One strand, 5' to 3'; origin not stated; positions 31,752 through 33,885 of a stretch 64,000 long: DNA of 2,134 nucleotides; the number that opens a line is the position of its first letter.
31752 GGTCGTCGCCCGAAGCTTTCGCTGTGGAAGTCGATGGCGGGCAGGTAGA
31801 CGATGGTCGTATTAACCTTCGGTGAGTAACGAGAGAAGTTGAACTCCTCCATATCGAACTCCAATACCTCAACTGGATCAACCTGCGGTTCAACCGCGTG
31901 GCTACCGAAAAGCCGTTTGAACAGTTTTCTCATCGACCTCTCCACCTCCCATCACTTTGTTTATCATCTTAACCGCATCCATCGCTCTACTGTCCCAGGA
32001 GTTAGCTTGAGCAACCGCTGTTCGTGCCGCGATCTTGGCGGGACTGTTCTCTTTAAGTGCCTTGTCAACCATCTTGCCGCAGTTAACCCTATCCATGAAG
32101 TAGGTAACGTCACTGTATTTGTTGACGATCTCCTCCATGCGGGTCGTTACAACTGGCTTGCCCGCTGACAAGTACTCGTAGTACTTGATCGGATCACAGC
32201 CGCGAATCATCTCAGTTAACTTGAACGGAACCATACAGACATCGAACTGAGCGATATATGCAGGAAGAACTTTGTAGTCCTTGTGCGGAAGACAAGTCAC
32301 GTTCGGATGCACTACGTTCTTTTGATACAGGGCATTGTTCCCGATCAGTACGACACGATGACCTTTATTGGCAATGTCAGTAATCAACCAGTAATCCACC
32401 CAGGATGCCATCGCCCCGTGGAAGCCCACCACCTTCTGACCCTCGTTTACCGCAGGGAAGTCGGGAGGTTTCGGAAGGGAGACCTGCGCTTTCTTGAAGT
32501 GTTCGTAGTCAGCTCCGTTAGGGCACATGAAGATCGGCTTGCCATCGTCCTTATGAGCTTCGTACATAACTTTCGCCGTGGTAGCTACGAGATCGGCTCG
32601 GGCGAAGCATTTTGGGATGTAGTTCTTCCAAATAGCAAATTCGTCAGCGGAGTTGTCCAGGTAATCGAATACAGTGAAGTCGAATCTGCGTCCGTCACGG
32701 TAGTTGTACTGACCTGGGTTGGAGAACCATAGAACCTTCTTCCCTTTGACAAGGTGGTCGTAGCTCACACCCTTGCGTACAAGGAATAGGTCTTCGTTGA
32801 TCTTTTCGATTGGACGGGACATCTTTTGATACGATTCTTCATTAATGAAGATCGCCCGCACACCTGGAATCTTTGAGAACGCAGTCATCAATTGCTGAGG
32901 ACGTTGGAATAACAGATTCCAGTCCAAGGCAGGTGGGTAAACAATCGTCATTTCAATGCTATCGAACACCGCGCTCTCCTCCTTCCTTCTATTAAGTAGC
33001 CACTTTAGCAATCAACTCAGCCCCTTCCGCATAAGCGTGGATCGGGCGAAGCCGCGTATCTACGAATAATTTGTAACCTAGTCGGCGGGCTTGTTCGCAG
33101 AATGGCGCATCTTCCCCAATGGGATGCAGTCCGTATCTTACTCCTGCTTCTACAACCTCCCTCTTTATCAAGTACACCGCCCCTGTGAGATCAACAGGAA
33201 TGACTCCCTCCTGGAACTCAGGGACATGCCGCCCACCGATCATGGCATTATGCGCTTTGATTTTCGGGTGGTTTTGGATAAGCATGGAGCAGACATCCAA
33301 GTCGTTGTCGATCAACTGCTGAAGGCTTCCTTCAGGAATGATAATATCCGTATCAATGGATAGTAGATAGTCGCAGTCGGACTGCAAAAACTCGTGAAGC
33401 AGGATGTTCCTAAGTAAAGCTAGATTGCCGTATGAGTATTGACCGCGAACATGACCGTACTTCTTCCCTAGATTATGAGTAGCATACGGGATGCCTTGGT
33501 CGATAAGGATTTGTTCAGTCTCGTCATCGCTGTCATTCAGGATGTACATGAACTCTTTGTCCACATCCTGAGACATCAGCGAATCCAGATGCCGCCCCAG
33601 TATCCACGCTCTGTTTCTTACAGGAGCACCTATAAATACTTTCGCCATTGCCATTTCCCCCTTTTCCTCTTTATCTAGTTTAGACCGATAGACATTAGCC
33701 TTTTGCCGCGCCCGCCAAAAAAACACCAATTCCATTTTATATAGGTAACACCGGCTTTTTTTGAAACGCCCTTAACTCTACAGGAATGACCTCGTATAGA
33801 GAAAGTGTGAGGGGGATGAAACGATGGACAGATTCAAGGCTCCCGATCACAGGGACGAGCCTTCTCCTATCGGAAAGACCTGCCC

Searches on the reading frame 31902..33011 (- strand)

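Call 56: search_protein_families(library=pfam, proteins=[window:31902-33011:-], max_evalue=0.01)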
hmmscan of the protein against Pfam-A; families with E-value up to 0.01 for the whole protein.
window:31902-33011:- (369 aa): 2 families
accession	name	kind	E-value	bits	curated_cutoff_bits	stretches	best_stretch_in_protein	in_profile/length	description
PF13692.12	Glyco_trans_1_4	-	3e-07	31.2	27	1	210-297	21-116/142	Glycosyl transferases group 1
PF13524.12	Glyco_trans_1_2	-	0.0014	19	25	1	209-345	5-141/144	Glycosyl transferase-like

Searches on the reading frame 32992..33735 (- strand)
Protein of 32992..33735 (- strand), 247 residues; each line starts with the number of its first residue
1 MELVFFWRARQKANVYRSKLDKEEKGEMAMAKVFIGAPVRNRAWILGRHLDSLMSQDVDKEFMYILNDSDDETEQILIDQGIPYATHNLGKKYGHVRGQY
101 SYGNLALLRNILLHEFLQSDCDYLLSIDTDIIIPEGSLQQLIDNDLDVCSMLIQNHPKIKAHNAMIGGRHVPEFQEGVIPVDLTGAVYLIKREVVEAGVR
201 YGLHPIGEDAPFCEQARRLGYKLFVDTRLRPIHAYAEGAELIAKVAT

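Call 56: search_protein_families(library=pfam, proteins=[window:32992-33735:-], max_evalue=0.01)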
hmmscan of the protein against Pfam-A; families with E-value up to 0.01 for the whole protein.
window:32992-33735:- (247 aa): 4 families
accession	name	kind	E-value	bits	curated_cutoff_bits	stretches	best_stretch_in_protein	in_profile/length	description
PF03452.20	Anp1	-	6.3e-05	23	28.8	1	105-154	121-171/263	Anp1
PF00535.33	Glycos_transf_2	-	0.0016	18.8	23.3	1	38-144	5-102/168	Glycosyl transferase family 2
PF13704.12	Glyco_tranf_2_4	-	0.0054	17.6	27.5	1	40-130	1-81/98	Glycosyl transferase family 2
PF01501.26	Glyco_transf_8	-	0.0077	16.3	24.3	0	101-183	81-167/253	Glycosyl transferase family 8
